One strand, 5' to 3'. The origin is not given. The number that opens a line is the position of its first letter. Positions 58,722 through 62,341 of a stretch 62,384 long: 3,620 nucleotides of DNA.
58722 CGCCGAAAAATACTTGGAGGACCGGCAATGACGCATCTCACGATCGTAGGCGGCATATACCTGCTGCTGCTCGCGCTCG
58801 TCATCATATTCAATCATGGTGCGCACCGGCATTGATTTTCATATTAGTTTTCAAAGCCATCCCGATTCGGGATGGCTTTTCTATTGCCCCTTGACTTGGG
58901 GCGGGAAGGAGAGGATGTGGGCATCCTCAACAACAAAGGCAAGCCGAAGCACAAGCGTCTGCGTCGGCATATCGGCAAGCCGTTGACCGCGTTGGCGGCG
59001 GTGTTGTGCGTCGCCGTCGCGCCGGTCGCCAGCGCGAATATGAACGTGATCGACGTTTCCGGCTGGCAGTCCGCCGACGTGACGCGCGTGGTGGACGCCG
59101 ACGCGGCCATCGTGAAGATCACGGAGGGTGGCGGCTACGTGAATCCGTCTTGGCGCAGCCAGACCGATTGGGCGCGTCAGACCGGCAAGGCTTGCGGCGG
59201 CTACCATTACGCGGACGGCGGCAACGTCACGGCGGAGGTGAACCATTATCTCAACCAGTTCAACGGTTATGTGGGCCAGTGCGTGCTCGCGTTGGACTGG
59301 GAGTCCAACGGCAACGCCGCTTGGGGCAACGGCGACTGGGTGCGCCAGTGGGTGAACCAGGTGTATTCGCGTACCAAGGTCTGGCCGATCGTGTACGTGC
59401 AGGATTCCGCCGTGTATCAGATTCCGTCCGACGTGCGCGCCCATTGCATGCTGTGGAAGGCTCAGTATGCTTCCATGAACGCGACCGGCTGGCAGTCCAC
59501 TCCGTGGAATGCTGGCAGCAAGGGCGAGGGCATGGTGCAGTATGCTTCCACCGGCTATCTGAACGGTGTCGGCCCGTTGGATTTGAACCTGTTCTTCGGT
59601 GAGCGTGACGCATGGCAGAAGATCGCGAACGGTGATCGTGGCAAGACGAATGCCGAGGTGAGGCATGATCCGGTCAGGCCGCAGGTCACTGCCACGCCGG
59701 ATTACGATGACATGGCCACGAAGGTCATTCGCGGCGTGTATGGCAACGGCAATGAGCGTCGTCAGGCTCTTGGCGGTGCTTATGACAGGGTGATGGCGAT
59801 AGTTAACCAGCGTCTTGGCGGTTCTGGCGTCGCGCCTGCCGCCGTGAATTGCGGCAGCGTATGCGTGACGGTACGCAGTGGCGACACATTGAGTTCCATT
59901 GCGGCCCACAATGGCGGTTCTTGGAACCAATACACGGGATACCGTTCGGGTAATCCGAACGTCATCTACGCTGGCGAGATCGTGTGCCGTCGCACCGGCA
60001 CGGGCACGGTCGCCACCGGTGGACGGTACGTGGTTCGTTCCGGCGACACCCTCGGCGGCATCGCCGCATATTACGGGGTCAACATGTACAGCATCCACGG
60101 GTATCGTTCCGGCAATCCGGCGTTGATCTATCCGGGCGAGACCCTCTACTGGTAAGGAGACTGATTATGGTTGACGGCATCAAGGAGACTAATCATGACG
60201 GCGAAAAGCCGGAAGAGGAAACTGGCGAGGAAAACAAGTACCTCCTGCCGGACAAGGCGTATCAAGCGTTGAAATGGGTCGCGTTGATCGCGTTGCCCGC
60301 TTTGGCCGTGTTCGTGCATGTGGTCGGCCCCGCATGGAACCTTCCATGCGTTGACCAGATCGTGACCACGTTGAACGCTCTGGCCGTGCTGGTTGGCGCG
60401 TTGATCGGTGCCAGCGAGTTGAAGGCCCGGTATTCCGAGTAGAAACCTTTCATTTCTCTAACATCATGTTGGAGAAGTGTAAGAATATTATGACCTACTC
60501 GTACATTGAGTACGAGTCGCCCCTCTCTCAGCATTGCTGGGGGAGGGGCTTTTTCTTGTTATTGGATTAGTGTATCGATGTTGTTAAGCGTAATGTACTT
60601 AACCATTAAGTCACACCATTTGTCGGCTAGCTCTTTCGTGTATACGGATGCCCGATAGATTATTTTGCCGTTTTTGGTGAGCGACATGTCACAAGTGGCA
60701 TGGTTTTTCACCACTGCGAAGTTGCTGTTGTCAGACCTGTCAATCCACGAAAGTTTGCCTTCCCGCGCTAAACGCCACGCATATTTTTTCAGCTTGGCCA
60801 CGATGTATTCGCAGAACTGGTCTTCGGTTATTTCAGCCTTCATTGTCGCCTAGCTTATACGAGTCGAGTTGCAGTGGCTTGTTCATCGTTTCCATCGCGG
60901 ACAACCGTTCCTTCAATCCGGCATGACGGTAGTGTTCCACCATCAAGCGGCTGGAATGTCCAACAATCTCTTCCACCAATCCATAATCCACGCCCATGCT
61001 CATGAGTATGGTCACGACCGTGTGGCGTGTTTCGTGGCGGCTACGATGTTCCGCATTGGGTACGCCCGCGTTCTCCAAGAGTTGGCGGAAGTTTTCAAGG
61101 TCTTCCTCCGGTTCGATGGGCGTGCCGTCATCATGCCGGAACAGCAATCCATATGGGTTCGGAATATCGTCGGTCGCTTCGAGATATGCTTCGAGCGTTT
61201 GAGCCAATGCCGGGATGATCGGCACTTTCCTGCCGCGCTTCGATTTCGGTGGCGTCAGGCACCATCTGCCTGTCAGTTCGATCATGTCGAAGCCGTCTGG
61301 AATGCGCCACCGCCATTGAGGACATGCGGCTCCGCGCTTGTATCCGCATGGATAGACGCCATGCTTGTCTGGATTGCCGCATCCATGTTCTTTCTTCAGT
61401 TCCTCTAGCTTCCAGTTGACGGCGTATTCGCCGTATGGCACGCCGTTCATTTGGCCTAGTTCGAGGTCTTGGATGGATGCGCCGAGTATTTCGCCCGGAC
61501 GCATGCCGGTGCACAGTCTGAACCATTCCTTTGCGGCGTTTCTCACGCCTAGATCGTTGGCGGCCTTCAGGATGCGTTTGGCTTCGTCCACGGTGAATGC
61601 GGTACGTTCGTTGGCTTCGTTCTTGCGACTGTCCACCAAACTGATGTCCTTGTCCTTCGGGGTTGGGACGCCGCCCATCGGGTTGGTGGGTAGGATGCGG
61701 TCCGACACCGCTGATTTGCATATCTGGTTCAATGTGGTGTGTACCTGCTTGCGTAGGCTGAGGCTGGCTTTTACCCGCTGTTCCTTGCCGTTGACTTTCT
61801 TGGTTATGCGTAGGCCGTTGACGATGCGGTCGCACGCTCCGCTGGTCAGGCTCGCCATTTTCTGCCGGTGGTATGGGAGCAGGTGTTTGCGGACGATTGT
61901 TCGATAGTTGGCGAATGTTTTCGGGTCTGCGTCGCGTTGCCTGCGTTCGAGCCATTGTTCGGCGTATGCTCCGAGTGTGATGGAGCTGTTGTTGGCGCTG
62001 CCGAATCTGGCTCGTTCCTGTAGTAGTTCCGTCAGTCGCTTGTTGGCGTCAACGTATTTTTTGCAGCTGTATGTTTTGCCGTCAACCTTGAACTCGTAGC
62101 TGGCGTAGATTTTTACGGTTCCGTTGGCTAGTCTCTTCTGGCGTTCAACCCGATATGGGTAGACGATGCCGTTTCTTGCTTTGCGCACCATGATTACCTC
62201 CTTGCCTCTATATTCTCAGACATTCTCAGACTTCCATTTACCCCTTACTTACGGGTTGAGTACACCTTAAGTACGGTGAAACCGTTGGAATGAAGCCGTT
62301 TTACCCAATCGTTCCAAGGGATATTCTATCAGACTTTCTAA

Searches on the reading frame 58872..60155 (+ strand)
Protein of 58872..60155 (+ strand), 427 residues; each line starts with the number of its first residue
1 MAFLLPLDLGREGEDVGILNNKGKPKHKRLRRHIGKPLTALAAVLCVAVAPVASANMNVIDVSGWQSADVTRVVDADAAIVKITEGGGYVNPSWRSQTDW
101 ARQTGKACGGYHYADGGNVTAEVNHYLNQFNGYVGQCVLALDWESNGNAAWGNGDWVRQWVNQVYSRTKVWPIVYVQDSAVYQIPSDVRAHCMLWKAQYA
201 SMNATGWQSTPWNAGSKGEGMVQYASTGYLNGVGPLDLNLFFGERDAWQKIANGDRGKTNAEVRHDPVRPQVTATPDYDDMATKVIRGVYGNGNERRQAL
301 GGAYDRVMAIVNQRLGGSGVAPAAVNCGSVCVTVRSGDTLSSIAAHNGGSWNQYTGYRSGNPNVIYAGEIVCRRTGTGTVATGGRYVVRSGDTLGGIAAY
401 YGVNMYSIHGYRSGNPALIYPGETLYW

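Call 32: search_protein_families(library=phrogs, max_evalue=0.001, proteins=[window:58872-60155:+])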
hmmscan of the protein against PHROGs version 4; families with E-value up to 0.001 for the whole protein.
window:58872-60155:+ (427 aa): 11 families
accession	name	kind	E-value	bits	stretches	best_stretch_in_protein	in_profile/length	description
phrog_291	-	lysis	7.9e-58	197.4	1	15-426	61-473/509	endolysin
phrog_6745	-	lysis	2.3e-22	80.4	1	56-209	3-163/396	endolysin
phrog_6219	-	lysis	4.6e-17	63.5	1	57-317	2-262/326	endolysin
phrog_3084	-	lysis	1.5e-16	61.5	1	55-306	157-412/468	endolysin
phrog_7698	-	lysis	5.6e-13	50.3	1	231-337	180-284/316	endolysin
phrog_4602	-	other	8.3e-10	39.9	0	330-369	35-75/220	transglycosylase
phrog_380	-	lysis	2e-06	28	0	332-370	186-231/309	endolysin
phrog_35916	-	unknown function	3.2e-05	24.1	1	75-232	29-197/488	-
phrog_20780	-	unknown function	6.4e-05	24.1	0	386-427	75-117/117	-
phrog_14642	-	lysis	8.3e-05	23.2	0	329-372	26-69/215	endolysin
phrog_3861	-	lysis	0.0001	22.4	1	275-338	195-258/455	amidase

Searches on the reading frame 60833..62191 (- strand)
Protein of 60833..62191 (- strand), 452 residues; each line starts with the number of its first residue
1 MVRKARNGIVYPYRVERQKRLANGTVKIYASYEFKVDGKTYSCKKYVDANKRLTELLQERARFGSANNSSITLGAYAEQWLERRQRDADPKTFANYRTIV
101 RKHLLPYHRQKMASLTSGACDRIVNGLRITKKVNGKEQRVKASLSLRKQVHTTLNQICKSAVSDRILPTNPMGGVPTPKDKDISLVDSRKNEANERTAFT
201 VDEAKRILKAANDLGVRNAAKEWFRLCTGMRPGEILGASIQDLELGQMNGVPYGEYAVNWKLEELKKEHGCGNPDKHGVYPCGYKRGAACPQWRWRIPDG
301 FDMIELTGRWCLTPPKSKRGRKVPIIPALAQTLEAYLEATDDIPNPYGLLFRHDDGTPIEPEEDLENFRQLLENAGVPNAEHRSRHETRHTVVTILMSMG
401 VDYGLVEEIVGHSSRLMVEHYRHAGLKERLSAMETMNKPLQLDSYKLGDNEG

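Call 32: search_protein_families(library=phrogs, max_evalue=0.001, proteins=[window:60833-62191:-])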
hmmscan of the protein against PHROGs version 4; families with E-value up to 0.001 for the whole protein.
window:60833-62191:- (452 aa): 4 families
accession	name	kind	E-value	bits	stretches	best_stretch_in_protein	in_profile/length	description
phrog_1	-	integration and excision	2.1e-44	153.8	1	21-441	117-452/611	integrase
phrog_216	-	integration and excision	3.8e-22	79.7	2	315-438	117-238/301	integrase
phrog_7685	-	integration and excision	1.8e-07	32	1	321-430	129-229/240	integrase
phrog_23783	-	integration and excision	0.00032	21.7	1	66-170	55-147/162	integrase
